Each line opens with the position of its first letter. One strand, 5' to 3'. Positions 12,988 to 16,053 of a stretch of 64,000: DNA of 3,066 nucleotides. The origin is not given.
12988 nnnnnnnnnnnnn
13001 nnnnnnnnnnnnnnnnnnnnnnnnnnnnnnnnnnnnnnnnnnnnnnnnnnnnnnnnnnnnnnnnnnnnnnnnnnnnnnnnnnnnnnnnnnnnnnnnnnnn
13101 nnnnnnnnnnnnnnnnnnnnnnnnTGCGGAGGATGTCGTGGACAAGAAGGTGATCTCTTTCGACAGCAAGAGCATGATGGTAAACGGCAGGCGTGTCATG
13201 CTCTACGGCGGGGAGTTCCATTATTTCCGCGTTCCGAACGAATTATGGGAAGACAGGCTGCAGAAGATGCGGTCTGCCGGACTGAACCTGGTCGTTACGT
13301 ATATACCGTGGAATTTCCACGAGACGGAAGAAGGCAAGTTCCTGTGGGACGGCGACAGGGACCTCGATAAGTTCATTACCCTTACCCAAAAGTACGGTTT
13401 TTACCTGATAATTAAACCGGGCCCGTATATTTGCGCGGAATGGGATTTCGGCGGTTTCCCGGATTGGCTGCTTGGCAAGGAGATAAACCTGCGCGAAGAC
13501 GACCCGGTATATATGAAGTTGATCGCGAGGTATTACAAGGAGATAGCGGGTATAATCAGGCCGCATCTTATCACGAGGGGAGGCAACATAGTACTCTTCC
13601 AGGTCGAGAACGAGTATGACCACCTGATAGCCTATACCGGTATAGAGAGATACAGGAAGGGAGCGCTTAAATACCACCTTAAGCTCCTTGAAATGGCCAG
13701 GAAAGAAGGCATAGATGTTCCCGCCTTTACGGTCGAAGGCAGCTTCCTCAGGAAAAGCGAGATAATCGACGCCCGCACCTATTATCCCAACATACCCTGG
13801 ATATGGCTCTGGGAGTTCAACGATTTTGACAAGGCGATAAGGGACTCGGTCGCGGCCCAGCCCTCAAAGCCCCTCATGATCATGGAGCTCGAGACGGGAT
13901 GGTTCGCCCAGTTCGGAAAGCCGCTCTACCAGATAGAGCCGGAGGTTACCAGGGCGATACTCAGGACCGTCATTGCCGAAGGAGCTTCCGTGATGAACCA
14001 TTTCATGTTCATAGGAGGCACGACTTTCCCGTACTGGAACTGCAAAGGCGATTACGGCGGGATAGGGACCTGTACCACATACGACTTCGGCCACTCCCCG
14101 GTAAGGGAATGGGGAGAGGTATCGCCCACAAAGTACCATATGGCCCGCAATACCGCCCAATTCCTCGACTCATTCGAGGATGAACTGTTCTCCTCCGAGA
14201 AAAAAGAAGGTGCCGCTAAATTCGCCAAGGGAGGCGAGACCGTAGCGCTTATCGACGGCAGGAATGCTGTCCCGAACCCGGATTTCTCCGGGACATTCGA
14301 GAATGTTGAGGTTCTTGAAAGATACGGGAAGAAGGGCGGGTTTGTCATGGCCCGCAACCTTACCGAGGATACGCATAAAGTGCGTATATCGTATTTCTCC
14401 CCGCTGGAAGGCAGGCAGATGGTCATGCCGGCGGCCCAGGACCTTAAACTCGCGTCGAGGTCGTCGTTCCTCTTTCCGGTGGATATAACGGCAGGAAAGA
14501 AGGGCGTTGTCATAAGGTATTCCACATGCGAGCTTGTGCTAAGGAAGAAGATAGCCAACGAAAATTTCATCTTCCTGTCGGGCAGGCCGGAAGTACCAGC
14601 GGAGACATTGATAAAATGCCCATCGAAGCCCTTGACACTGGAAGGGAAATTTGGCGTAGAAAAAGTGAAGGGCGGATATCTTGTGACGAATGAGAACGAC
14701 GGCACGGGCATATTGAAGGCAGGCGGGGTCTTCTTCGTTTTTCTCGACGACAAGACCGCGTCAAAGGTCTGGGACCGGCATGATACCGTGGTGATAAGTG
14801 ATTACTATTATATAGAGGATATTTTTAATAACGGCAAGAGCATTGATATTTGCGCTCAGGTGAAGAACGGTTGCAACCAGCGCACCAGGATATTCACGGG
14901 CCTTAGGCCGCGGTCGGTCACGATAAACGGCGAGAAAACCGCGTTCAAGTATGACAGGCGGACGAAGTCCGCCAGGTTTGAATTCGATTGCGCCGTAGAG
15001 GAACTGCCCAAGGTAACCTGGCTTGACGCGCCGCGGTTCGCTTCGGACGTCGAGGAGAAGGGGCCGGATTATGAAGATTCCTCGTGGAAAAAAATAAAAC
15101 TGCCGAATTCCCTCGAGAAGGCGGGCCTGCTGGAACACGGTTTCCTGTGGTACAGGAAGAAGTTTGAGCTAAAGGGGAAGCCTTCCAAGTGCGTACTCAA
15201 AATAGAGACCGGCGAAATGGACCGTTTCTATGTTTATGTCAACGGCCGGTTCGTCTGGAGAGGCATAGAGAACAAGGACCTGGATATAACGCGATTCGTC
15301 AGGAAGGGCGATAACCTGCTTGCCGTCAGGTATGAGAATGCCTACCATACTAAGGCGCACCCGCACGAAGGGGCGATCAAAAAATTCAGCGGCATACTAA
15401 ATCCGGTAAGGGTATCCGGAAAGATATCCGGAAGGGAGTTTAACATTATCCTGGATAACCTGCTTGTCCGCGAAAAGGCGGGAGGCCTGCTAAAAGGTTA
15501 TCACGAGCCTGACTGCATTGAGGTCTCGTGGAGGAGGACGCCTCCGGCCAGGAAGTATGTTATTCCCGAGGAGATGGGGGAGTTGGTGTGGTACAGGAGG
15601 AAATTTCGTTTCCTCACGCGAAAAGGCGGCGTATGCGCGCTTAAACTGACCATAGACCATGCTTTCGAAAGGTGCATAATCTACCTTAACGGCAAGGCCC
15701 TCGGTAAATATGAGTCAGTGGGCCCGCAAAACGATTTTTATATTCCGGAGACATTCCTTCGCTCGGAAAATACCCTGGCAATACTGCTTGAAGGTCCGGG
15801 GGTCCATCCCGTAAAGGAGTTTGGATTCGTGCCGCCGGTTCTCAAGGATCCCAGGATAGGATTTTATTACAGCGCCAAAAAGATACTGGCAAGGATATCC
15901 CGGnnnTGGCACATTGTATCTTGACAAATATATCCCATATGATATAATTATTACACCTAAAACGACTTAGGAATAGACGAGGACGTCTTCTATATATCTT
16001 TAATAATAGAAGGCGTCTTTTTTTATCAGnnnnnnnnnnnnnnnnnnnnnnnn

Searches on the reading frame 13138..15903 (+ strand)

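Call 12: search_protein_families(library=pfam, proteins=[window:13138-15903:+], max_evalue=0.0001)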
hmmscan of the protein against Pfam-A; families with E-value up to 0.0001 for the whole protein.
window:13138-15903:+ (922 aa): 6 families
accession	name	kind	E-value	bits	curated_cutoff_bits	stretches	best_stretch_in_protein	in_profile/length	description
PF01301.25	Glyco_hydro_35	-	3.3e-85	286.9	27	1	12-340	1-316/319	Glycosyl hydrolases family 35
PF02449.21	Glyco_hydro_42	-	5.9e-10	39.5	21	1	29-162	4-140/376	Beta-galactosidase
PF21467.3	BetaGal_gal-bd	-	1.6e-09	38.2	27.3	1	817-877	2-60/62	Beta-galactosidase, galactose-binding domain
PF13364.12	BetaGal_ABD2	-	2.5e-09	38.3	23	0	816-885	36-107/112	Beta-galactosidase second all-beta domain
PF02837.24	Glyco_hydro_2_N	-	8.3e-06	26.3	28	0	614-732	10-133/169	Glycosyl hydrolases family 2, sugar binding domain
PF10435.15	BetaGal_dom2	-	9.2e-05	22.7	25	0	422-542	55-178/180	Beta-galactosidase, domain 2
